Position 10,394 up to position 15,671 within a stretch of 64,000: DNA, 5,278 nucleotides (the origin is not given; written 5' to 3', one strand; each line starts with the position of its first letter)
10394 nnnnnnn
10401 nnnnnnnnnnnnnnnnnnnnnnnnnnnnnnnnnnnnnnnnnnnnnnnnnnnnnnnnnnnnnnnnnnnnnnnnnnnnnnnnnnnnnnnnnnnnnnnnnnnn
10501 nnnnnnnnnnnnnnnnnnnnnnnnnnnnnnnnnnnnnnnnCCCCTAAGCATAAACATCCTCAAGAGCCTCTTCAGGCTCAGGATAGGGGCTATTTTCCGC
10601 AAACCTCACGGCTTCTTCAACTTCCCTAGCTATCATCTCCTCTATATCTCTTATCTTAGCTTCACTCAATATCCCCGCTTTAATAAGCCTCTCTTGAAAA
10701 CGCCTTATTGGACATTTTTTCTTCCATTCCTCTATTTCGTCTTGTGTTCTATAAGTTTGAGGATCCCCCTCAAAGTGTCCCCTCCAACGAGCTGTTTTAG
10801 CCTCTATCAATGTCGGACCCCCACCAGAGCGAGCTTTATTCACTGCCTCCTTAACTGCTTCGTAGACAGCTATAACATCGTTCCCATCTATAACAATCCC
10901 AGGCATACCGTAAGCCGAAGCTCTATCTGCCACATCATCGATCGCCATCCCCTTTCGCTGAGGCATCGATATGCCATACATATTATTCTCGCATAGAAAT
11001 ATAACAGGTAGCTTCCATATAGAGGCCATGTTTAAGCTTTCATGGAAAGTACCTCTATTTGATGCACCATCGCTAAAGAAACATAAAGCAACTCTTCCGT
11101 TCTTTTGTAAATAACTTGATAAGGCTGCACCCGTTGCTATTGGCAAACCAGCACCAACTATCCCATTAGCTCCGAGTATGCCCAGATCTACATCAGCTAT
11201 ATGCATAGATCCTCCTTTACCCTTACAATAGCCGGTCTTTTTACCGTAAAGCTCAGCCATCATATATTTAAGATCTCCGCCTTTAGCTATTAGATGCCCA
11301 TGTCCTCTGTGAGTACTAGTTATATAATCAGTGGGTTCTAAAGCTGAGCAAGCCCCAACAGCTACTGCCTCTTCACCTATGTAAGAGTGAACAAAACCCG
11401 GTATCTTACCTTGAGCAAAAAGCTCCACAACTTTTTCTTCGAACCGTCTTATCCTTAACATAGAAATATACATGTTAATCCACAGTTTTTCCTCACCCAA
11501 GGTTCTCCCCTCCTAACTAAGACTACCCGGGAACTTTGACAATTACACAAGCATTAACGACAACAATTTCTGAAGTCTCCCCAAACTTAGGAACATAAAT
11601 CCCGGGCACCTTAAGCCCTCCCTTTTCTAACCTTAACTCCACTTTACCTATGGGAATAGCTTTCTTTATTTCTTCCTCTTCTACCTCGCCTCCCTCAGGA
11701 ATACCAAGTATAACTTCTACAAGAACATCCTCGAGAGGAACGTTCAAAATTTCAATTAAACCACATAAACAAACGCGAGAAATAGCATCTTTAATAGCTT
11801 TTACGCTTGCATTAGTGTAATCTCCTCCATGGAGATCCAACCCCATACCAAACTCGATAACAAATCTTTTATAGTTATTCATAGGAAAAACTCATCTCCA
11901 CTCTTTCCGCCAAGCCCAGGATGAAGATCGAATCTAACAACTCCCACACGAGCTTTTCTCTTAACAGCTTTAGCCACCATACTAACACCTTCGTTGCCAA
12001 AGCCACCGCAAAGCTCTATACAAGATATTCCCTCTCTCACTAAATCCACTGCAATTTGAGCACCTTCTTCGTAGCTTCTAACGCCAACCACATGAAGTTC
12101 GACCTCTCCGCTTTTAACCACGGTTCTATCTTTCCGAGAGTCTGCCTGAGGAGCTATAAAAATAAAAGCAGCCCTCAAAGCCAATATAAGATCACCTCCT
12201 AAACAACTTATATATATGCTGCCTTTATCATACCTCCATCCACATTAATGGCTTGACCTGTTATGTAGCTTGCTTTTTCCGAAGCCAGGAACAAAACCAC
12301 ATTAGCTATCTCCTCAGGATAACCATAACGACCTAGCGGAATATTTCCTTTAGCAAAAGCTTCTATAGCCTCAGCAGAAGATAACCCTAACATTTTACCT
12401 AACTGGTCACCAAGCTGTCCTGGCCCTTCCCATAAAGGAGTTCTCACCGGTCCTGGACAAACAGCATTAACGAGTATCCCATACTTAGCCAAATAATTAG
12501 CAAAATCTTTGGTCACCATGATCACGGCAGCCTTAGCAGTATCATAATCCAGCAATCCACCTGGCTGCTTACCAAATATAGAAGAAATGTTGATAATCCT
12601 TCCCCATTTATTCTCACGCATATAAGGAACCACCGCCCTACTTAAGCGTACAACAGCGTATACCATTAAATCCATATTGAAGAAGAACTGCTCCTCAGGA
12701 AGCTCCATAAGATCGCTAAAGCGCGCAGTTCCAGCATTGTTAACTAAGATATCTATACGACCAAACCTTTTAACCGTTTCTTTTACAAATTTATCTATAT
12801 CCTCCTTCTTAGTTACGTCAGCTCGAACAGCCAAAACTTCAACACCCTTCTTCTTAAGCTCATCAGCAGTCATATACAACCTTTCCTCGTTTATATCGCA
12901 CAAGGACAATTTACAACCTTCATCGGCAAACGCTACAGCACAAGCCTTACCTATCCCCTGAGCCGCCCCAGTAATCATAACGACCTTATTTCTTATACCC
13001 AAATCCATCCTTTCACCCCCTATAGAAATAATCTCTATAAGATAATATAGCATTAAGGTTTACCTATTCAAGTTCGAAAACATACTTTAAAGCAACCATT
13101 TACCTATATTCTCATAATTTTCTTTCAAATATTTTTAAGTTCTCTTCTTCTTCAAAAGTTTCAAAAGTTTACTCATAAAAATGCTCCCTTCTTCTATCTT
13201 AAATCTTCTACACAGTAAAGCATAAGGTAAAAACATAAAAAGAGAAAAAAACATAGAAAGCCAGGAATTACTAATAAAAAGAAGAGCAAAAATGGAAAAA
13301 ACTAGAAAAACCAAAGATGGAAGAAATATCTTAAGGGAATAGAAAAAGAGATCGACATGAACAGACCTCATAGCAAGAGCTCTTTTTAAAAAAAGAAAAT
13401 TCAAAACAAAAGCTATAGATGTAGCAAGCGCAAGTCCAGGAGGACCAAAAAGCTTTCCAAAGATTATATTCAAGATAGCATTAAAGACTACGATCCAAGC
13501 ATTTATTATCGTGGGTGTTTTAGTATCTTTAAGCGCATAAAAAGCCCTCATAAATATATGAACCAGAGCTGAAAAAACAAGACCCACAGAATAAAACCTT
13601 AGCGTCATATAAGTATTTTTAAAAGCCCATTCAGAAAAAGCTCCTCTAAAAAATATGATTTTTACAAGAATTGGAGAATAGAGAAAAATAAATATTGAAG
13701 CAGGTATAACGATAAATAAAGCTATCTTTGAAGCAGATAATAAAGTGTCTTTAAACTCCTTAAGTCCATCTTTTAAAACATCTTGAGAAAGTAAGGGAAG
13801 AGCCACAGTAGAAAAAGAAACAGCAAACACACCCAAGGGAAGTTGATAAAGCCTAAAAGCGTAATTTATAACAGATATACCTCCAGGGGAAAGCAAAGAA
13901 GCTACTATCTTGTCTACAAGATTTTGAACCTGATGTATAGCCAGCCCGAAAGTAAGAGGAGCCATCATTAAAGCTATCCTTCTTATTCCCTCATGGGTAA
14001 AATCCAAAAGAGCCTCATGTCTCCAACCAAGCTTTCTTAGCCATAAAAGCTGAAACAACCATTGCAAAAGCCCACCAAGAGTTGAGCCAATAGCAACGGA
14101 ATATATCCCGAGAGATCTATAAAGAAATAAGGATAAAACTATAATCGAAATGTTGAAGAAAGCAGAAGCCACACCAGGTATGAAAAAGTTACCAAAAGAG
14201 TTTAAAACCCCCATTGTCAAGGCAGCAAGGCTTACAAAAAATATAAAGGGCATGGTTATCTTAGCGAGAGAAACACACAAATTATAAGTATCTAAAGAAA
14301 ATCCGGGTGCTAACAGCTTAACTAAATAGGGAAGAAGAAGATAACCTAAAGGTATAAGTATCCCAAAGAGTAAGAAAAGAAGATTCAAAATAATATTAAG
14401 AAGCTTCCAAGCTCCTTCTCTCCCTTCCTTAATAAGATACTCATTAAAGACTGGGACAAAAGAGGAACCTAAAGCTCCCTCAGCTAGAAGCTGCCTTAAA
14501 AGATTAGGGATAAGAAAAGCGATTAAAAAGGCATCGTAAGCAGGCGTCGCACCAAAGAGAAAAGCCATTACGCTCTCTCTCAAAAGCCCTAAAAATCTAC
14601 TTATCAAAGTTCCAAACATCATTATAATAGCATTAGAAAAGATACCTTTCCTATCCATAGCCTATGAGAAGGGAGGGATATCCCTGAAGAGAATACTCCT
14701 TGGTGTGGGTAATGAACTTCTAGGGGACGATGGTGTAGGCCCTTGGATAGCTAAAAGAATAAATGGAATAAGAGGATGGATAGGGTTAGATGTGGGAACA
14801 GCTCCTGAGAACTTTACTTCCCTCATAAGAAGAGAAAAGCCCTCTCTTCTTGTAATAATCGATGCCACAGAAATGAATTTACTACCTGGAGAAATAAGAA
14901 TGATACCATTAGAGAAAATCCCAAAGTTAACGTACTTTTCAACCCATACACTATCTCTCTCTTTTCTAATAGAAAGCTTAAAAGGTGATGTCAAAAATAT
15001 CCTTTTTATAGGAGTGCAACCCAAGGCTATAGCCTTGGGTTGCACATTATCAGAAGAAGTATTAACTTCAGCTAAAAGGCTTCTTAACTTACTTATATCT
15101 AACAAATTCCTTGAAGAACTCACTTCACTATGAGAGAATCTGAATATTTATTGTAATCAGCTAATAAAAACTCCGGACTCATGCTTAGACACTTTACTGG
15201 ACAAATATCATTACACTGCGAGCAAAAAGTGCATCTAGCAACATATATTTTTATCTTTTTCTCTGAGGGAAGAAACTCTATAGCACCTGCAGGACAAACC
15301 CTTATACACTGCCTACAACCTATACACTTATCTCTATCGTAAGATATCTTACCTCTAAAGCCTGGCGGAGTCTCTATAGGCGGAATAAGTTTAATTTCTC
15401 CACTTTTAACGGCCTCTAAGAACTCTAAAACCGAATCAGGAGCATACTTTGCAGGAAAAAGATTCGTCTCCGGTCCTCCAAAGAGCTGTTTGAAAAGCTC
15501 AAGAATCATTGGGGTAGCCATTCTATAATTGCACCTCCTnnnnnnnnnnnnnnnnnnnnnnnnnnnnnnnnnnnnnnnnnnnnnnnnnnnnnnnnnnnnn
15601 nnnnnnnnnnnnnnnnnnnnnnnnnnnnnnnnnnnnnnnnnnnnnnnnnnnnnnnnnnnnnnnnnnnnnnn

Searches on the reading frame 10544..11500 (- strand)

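Call 30: search_protein_families(library=pfam, proteins=[window:10544-11500:-], max_evalue=0.00001)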
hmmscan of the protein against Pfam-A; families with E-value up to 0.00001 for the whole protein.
window:10544-11500:- (318 aa): 2 families
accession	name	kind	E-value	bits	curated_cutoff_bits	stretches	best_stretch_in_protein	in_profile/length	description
PF00676.26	E1_dh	-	3.5e-97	325.4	22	1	14-310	3-300/300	Dehydrogenase E1 component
PF02775.26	TPP_enzyme_C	-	6e-07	29.8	21.9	1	111-233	26-150/151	Thiamine pyrophosphate enzyme, C-terminal TPP binding domain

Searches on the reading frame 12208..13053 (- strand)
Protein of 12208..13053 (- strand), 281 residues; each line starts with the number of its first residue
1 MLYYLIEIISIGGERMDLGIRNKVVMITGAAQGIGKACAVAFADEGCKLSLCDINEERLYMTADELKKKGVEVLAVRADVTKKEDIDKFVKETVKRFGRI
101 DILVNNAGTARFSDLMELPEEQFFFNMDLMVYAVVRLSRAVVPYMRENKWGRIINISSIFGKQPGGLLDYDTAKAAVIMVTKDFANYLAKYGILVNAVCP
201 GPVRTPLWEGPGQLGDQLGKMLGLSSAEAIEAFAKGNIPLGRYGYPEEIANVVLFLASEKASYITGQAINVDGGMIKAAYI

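Call 30: search_protein_families(library=pfam, proteins=[window:12208-13053:-], max_evalue=0.00001)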
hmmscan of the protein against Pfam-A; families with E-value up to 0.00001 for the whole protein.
window:12208-13053:- (281 aa): 3 families
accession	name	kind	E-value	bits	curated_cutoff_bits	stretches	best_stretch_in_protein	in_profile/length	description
PF13561.12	adh_short_C2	-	2.7e-63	214.2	27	1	29-275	1-235/236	Enoyl-(Acyl carrier protein) reductase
PF00106.31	adh_short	-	1.8e-55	187.9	26.6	1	23-208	1-187/195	short chain dehydrogenase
PF08659.16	KR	-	1.1e-08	35.7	22.6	1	25-141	3-123/180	KR domain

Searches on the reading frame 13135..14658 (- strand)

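Call 31: search_protein_families(library=pfam, proteins=[window:13135-14658:-], max_evalue=0.00001)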
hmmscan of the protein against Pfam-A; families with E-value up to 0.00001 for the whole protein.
window:13135-14658:- (507 aa): 2 families
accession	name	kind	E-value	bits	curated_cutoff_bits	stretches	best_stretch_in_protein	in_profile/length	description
PF03023.19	MurJ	-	1.2e-106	357.5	27.4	1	31-477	1-447/451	Lipid II flippase MurJ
PF01554.23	MatE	-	1.5e-07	31.7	24.9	1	234-399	1-161/161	MatE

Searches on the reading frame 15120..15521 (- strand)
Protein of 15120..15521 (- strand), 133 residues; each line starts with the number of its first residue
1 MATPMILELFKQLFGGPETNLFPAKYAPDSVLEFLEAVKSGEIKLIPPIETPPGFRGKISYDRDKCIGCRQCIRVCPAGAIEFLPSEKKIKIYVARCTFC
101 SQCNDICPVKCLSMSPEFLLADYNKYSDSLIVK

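Call 31: search_protein_families(library=pfam, proteins=[window:15120-15521:-], max_evalue=0.00001)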
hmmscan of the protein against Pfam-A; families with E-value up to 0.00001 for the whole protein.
window:15120-15521:- (133 aa): 8 families
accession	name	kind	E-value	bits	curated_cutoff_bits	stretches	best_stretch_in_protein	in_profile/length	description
PF00037.32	Fer4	-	3.2e-12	46.2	21.1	1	60-82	2-24/24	4Fe-4S binding domain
PF13237.11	Fer4_10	-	1.6e-11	44.4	25.5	1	58-108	1-53/53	4Fe-4S dicluster domain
PF12838.12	Fer4_7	-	1.9e-10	41.5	27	1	65-111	1-52/52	4Fe-4S dicluster domain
PF14697.11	Fer4_21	-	6.7e-10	39.4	35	1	62-114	4-59/59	4Fe-4S dicluster domain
PF12837.12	Fer4_6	-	1.7e-09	37.6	25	1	58-81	1-24/24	4Fe-4S binding domain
PF13187.11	Fer4_9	-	1.2e-08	35.2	27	1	65-111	1-51/52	4Fe-4S dicluster domain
PF13484.11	Fer4_16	-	7.2e-08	33.5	30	0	65-82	1-18/66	4Fe-4S double cluster binding domain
PF12797.12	Fer4_2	-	2e-07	31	24.5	1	58-78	2-22/22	4Fe-4S binding domain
